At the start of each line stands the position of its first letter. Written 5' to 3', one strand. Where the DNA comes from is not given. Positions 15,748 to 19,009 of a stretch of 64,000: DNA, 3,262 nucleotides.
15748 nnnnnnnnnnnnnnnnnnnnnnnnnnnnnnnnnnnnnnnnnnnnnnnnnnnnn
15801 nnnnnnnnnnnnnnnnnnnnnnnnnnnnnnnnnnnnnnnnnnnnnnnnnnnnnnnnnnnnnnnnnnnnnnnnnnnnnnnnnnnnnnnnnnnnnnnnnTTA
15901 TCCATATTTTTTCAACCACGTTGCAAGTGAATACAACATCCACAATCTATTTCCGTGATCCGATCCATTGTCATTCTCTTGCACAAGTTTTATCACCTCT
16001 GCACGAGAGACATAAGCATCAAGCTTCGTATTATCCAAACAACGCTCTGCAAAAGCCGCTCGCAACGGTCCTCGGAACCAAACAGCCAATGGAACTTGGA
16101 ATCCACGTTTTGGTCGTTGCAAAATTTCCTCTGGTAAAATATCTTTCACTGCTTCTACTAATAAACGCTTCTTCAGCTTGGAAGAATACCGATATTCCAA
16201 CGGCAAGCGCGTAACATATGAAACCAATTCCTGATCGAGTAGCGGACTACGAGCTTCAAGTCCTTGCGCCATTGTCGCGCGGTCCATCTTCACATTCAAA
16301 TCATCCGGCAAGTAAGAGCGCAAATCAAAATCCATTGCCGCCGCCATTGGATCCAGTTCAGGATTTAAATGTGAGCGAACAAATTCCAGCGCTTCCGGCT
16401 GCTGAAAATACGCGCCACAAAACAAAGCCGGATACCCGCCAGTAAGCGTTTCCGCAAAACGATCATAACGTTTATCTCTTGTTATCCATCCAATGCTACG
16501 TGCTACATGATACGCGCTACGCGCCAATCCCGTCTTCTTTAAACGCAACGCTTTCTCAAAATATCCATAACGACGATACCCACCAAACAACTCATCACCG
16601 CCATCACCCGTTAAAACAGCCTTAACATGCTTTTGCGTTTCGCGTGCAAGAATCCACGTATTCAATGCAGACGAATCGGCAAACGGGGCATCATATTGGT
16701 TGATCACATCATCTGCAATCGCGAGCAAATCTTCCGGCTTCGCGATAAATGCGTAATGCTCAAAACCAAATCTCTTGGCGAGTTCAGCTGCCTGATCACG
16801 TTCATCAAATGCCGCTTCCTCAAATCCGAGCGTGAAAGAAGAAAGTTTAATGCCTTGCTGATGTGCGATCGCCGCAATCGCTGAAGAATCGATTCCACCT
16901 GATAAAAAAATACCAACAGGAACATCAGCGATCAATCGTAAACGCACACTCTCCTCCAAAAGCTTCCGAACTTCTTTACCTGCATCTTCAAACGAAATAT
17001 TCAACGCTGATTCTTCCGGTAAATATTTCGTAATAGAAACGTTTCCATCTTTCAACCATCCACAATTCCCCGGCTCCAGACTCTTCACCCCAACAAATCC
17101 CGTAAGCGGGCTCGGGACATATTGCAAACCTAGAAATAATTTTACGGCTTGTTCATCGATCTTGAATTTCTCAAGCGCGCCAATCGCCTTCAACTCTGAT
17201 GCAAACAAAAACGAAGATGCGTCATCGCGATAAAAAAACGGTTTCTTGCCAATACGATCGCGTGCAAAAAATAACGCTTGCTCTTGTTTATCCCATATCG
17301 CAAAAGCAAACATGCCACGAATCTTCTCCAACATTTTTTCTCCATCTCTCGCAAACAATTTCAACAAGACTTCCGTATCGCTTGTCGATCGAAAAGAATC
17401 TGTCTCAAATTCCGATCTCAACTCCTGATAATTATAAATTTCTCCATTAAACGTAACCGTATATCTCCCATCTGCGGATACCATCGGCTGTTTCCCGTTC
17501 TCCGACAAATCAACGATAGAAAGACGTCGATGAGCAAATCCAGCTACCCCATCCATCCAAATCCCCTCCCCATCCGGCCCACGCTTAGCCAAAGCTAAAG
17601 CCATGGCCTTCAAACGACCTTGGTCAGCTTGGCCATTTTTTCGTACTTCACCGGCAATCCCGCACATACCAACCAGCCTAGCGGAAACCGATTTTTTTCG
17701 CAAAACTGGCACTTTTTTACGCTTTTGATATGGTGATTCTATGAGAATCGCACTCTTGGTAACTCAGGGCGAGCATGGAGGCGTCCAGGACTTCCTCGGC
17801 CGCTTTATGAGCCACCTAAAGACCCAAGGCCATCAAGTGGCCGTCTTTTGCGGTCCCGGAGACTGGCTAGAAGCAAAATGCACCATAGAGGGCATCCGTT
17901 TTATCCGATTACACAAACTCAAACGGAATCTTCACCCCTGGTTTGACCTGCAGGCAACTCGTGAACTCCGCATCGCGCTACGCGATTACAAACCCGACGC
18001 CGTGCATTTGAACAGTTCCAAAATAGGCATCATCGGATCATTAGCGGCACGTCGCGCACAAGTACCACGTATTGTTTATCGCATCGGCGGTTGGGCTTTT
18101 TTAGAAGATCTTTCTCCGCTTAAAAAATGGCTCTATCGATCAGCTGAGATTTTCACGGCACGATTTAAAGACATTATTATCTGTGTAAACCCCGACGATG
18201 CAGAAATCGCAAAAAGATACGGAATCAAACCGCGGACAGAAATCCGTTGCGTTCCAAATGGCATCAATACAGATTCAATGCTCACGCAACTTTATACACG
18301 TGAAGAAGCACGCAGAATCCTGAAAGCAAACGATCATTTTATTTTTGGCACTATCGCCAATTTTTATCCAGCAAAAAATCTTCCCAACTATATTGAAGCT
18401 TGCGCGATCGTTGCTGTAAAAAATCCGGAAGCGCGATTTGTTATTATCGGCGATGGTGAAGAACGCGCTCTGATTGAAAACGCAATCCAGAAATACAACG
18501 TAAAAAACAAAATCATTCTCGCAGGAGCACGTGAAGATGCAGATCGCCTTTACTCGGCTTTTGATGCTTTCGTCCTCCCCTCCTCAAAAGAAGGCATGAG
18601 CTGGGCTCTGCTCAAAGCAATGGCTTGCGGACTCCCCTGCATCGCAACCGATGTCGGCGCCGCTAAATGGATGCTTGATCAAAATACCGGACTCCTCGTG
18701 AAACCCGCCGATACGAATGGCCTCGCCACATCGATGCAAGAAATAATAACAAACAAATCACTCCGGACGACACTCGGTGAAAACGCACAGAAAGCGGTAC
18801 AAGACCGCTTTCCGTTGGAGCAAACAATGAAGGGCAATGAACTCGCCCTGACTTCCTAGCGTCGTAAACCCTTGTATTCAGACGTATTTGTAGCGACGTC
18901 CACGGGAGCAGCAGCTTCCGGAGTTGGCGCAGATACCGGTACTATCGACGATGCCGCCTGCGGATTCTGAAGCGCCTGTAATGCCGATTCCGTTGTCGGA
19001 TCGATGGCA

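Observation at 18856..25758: Candidate surface-layer protein O-glycosylation system: Wzy_C+TPR membrane enzyme next to a 1290-aa S/T-rich secreted protein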

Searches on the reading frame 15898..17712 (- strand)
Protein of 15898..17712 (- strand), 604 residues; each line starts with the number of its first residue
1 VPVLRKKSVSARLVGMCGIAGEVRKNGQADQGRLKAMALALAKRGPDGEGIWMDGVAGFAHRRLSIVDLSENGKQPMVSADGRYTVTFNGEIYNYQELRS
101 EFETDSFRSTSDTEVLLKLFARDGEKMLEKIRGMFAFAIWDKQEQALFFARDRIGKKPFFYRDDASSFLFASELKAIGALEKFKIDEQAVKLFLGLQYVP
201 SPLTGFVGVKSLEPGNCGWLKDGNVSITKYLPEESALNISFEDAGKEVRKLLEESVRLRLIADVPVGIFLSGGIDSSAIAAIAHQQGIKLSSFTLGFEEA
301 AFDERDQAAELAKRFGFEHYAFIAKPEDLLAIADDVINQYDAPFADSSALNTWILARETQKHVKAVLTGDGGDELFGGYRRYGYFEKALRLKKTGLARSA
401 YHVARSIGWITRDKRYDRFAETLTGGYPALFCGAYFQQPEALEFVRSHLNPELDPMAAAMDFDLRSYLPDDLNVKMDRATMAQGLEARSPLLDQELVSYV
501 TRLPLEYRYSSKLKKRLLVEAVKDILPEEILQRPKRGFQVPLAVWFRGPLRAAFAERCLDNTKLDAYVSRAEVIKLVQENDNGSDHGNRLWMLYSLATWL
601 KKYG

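Call 4: search_protein_families(library=pfam, proteins=[window:15898-17712:-], max_evalue=0.01)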
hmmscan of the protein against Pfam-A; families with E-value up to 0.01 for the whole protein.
window:15898-17712:- (604 aa): 5 families
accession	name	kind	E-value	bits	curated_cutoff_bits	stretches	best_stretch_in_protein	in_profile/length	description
PF00733.27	Asn_synthase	-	2.2e-92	310.9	21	1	247-601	1-354/354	Asparagine synthase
PF13537.11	GATase_7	-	8.1e-46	155.5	25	1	61-177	1-121/123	Glutamine amidotransferase domain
PF13522.11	GATase_6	-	2.6e-44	150.8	27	1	46-173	1-130/130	Glutamine amidotransferase domain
PF12481.13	DUF3700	-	1.6e-05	24.9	27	1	124-173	122-171/228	Aluminium induced protein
PF06508.19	QueC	-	0.00055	19.9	22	1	269-322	5-58/210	Queuosine biosynthesis protein QueC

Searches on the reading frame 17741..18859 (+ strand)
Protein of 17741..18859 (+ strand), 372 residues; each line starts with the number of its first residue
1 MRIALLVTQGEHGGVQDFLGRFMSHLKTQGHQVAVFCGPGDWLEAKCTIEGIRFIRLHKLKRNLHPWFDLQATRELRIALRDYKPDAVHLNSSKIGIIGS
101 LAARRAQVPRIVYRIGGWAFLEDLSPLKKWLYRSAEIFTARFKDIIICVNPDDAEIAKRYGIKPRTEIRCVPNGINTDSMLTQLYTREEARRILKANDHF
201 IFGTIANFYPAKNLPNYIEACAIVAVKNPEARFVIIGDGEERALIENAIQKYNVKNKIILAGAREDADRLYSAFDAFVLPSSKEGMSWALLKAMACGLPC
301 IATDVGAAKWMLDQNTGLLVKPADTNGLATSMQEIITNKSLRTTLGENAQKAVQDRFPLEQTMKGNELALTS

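Call 4: search_protein_families(library=pfam, proteins=[window:17741-18859:+], max_evalue=0.01)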
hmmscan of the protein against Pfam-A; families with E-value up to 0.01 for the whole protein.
window:17741-18859:+ (372 aa): 6 families
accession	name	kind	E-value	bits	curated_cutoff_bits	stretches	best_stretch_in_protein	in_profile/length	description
PF00534.26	Glycos_transf_1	-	4.2e-34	118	26.4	1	188-351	3-171/172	Glycosyl transferases group 1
PF13692.12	Glyco_trans_1_4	-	2.6e-31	109.2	27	1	201-338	3-142/142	Glycosyl transferases group 1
PF13579.12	Glyco_trans_4_4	-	5.3e-25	89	29.7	1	13-174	1-158/158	Glycosyl transferase 4-like domain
PF13439.12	Glyco_transf_4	-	1.4e-21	77.7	28.5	1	13-178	2-169/170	Glycosyltransferase Family 4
PF13477.12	Glyco_trans_4_2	-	3.5e-12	47.1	23.4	1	3-150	2-139/139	Glycosyl transferase 4-like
PF13524.12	Glyco_trans_1_2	-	0.0038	17.6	25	1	228-363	12-139/144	Glycosyl transferase-like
